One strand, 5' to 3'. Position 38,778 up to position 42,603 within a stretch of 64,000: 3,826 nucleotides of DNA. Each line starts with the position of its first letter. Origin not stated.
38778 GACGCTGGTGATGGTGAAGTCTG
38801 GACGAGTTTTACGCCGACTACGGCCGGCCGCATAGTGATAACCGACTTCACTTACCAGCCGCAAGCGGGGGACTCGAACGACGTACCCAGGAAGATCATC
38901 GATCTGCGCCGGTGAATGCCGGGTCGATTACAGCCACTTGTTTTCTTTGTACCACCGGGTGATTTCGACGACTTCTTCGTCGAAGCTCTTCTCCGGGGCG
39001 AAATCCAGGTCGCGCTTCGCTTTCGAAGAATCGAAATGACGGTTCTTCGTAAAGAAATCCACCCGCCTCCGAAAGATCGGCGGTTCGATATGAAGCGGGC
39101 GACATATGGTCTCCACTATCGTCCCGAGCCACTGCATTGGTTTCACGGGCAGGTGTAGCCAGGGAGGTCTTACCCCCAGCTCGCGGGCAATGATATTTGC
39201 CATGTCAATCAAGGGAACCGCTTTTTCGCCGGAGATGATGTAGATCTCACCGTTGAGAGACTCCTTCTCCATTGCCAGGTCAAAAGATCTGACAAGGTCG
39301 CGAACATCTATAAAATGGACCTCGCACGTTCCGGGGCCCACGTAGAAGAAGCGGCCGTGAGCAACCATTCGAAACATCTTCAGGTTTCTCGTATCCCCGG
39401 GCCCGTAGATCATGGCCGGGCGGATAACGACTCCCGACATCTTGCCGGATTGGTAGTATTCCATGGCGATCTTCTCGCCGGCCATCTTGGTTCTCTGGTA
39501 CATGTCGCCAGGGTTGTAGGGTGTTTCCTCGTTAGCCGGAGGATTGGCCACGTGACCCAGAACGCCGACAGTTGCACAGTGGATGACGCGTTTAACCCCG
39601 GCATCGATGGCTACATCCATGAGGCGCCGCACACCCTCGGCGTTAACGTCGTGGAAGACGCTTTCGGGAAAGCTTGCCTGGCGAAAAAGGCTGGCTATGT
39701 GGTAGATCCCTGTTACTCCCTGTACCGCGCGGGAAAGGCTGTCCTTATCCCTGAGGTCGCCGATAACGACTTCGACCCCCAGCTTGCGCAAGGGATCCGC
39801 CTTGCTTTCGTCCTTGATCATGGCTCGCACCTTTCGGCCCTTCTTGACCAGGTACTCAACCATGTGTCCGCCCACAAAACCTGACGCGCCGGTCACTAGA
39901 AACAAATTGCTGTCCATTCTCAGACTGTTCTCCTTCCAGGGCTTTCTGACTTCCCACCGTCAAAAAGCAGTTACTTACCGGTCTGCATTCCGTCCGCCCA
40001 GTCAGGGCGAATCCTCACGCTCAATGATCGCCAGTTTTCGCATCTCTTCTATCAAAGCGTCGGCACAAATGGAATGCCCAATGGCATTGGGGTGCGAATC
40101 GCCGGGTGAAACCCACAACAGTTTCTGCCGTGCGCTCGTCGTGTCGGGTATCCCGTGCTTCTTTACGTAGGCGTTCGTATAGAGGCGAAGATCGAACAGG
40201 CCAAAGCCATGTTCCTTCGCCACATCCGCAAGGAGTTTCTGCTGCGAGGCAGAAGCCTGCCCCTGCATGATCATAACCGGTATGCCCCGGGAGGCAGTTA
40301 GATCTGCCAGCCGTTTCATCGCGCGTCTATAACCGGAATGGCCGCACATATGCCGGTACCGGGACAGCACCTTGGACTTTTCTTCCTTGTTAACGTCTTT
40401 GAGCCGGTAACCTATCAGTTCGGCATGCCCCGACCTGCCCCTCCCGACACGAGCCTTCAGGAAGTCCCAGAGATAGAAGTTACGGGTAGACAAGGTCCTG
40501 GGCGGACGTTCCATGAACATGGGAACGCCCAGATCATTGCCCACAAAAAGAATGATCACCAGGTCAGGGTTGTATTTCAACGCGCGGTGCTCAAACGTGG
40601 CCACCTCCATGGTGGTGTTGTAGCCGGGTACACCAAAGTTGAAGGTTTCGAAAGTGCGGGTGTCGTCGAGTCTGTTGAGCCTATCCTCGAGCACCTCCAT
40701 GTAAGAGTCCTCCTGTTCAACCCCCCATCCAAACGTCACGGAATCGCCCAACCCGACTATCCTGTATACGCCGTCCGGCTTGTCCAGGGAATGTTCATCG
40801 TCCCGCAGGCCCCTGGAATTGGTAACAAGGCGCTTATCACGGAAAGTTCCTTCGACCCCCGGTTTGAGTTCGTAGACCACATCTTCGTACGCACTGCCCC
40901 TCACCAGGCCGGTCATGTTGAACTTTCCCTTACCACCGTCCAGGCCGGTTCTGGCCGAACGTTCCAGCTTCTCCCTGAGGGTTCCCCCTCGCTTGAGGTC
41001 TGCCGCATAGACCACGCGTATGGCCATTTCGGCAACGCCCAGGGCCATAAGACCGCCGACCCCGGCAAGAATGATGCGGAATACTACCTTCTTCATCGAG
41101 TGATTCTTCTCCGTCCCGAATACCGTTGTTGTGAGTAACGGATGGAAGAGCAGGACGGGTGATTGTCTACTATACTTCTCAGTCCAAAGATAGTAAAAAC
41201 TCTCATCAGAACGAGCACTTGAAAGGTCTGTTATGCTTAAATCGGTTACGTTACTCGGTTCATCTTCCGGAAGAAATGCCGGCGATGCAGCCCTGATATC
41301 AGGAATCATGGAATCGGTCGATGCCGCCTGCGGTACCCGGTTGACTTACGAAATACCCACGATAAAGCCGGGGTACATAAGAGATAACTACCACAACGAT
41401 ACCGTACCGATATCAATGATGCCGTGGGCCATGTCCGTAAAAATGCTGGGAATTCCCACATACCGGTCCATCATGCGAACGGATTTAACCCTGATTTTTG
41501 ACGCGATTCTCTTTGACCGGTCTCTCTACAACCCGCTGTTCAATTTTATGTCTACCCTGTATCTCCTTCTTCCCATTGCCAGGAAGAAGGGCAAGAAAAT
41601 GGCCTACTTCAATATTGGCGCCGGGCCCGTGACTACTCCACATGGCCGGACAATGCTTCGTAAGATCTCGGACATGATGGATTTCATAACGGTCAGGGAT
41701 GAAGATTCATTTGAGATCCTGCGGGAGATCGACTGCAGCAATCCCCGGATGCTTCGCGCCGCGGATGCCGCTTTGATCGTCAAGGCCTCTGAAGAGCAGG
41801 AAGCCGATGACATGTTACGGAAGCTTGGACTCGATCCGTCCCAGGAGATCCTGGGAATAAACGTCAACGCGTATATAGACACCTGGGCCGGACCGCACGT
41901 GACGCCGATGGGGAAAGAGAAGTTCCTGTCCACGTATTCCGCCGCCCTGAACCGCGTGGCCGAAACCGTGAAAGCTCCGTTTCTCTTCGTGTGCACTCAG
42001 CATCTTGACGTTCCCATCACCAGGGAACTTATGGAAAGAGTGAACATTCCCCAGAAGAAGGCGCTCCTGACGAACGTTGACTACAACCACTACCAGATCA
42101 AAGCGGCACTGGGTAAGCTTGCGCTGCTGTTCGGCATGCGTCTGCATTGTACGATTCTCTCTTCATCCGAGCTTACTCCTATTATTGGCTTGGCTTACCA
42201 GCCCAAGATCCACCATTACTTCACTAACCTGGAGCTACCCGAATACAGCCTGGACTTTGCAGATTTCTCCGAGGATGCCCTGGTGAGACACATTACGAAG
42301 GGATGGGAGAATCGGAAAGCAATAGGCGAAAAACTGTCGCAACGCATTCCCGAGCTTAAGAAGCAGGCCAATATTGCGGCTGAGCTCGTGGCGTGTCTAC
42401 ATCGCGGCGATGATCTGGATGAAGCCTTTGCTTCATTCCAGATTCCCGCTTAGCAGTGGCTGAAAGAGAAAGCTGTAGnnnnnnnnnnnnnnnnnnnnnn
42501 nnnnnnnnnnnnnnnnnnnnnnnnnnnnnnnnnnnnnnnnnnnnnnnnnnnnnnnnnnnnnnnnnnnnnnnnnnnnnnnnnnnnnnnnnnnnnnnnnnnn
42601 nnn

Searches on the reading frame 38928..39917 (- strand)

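Call 37: search_protein_families(library=pfam, proteins=[window:38928-39917:-], max_evalue=0.001)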
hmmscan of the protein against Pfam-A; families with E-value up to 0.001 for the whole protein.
window:38928-39917:- (329 aa): 10 families
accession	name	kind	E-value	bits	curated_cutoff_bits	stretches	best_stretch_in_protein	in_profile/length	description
PF01370.27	Epimerase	-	1.5e-40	139.6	20.9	1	7-228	2-239/240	NAD dependent epimerase/dehydratase family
PF16363.11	GDP_Man_Dehyd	-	1.9e-32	113.5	27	1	7-316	1-329/332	GDP-mannose 4,6 dehydratase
PF01073.25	3Beta_HSD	-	6.5e-31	107.8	22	1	7-252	1-273/280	3-beta hydroxysteroid dehydrogenase/isomerase family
PF13460.12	NAD_binding_10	-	4.3e-19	69.5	27.2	1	10-171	1-147/184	NAD(P)H-binding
PF05368.20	NmrA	-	7.2e-18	65.6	27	1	5-113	4-104/298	NmrA-like family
PF07993.18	NAD_binding_4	-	9.9e-16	58.1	20.1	1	8-185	1-226/258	Male sterility protein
PF04321.23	RmlD_sub_bind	-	1.3e-10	41.3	27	1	7-189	4-171/287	RmlD substrate binding domain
PF02719.21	Polysacc_synt_2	-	3.3e-07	30.2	20.2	1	7-116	2-128/293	Polysaccharide biosynthesis protein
PF00106.31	adh_short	-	2.2e-05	24.5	26.6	1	6-108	3-113/195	short chain dehydrogenase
PF02254.24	TrkA_N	-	0.00026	21.7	23.8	1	13-64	7-58/116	TrkA-N domain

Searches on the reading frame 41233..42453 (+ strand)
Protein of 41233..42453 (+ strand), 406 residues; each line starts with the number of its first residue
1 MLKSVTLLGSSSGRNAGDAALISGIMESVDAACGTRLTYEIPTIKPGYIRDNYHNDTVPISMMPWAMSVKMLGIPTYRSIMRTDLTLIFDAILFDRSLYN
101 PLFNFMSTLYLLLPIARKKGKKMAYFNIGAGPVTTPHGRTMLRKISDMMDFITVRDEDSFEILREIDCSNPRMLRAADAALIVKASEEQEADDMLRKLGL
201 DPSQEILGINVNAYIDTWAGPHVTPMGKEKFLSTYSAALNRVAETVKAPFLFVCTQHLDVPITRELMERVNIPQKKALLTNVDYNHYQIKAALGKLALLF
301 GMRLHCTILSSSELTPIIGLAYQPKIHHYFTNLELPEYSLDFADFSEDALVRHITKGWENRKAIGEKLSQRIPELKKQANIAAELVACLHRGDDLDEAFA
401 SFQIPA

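Call 37: search_protein_families(library=pfam, proteins=[window:41233-42453:+], max_evalue=0.001)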
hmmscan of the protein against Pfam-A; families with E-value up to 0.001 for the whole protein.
window:41233-42453:+ (406 aa): 1 family
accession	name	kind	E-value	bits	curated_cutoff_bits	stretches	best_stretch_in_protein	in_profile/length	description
PF04230.19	PS_pyruv_trans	-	6.4e-18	66.1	25.3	1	97-323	68-279/280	Polysaccharide pyruvyl transferase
